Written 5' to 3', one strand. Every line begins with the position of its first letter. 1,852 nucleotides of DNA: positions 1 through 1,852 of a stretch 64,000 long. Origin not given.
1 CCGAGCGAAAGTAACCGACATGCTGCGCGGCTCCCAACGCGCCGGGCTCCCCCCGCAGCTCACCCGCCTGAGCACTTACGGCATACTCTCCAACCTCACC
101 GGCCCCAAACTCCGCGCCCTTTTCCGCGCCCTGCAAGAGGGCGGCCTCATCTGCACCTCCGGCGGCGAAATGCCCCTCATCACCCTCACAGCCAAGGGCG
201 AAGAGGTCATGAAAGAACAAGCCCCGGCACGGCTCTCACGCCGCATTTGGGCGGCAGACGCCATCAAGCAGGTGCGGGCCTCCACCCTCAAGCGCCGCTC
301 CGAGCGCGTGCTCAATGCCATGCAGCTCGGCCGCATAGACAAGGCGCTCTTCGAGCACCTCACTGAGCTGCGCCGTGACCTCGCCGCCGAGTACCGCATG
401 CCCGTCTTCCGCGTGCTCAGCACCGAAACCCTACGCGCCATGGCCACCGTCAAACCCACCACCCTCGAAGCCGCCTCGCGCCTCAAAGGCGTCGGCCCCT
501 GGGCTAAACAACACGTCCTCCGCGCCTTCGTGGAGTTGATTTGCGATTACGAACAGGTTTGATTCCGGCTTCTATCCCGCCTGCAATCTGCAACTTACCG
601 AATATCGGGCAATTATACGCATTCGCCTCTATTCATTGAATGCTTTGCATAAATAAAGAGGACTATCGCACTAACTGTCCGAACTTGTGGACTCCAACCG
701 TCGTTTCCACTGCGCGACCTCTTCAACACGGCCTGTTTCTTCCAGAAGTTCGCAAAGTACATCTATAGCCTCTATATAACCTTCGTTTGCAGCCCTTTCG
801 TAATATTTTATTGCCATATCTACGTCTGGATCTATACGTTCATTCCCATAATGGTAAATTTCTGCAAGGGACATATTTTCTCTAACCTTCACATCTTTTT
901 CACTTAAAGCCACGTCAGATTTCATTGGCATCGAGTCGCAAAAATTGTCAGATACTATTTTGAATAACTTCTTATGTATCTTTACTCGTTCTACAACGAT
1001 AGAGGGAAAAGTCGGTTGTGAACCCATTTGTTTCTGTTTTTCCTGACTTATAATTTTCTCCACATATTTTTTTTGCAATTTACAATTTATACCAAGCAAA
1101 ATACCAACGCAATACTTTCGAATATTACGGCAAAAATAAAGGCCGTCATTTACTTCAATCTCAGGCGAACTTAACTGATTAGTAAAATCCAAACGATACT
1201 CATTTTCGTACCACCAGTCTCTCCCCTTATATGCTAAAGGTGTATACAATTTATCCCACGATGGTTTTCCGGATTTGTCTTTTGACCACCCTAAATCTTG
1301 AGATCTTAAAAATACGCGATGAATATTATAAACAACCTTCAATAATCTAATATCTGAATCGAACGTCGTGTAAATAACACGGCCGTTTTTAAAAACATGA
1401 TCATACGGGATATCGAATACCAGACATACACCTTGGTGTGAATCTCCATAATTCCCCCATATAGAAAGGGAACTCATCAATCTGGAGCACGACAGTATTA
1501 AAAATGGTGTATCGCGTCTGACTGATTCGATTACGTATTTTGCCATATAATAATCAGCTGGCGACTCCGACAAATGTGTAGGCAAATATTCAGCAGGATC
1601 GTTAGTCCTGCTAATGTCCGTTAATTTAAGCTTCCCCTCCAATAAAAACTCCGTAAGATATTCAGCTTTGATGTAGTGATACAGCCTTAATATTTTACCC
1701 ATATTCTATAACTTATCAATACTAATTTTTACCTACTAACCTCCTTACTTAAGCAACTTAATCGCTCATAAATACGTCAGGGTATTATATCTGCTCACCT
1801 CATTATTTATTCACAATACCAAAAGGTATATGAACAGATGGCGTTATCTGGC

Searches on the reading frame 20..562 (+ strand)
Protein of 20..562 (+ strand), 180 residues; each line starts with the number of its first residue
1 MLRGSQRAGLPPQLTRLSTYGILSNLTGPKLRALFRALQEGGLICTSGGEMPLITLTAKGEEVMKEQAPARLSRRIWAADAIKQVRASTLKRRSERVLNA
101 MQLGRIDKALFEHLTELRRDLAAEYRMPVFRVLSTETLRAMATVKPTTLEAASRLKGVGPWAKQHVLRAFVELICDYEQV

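Call 3: search_protein_families(library=pfam, proteins=[window:20-562:+], max_evalue=0.01)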
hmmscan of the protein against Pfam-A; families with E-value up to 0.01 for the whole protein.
window:20-562:+ (180 aa): 3 families
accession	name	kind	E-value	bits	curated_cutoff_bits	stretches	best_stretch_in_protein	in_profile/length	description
PF00570.28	HRDC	-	1.5e-16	60.5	23.8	1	108-174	2-68/68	HRDC domain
PF09382.16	RQC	-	6e-08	32.9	23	1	2-74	34-107/114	RQC domain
PF13932.14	SAM_GIDA_C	-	0.00013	22.2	27.1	1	133-162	23-52/57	tRNA modifying enzyme MnmG/GidA C-terminal helical bundle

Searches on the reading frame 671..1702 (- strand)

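Call 3: search_protein_families(library=pfam, proteins=[window:671-1702:-], max_evalue=0.01)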
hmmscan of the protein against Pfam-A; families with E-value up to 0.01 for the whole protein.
window:671-1702:- (343 aa): 2 families
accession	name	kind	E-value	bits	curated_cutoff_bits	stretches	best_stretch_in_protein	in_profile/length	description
PF11185.13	DUF2971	-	1e-05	27.2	22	1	82-171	2-89/89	Protein of unknown function (DUF2971)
PF08238.18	Sel1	-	1.5e-05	25.8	30.7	1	279-309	7-36/36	Sel1 repeat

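Call 4: search_protein_families(library=padloc, proteins=[window:671-1702:-], max_evalue=0.01)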
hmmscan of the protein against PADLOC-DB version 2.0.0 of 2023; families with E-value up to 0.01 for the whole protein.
window:671-1702:- (343 aa): 4 families
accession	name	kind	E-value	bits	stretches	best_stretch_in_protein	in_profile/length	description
PDLC04991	PDC-S31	-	1.3e-11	42.6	1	12-209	8-181/208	-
PDLC04990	PDC-S31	-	6.1e-11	40.6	1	67-221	110-237/259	-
PDLC04994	PDC-S31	-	2.9e-08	31.4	1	64-112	118-168/273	-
PDLC04992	PDC-S31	-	3.2e-06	25.1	1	65-221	55-194/220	-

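Call 78: search_protein_families(library=ncbifam, proteins=[window:671-1702:-], max_evalue=0.001)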
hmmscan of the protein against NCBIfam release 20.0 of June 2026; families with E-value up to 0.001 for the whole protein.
window:671-1702:- (343 aa): 0 families
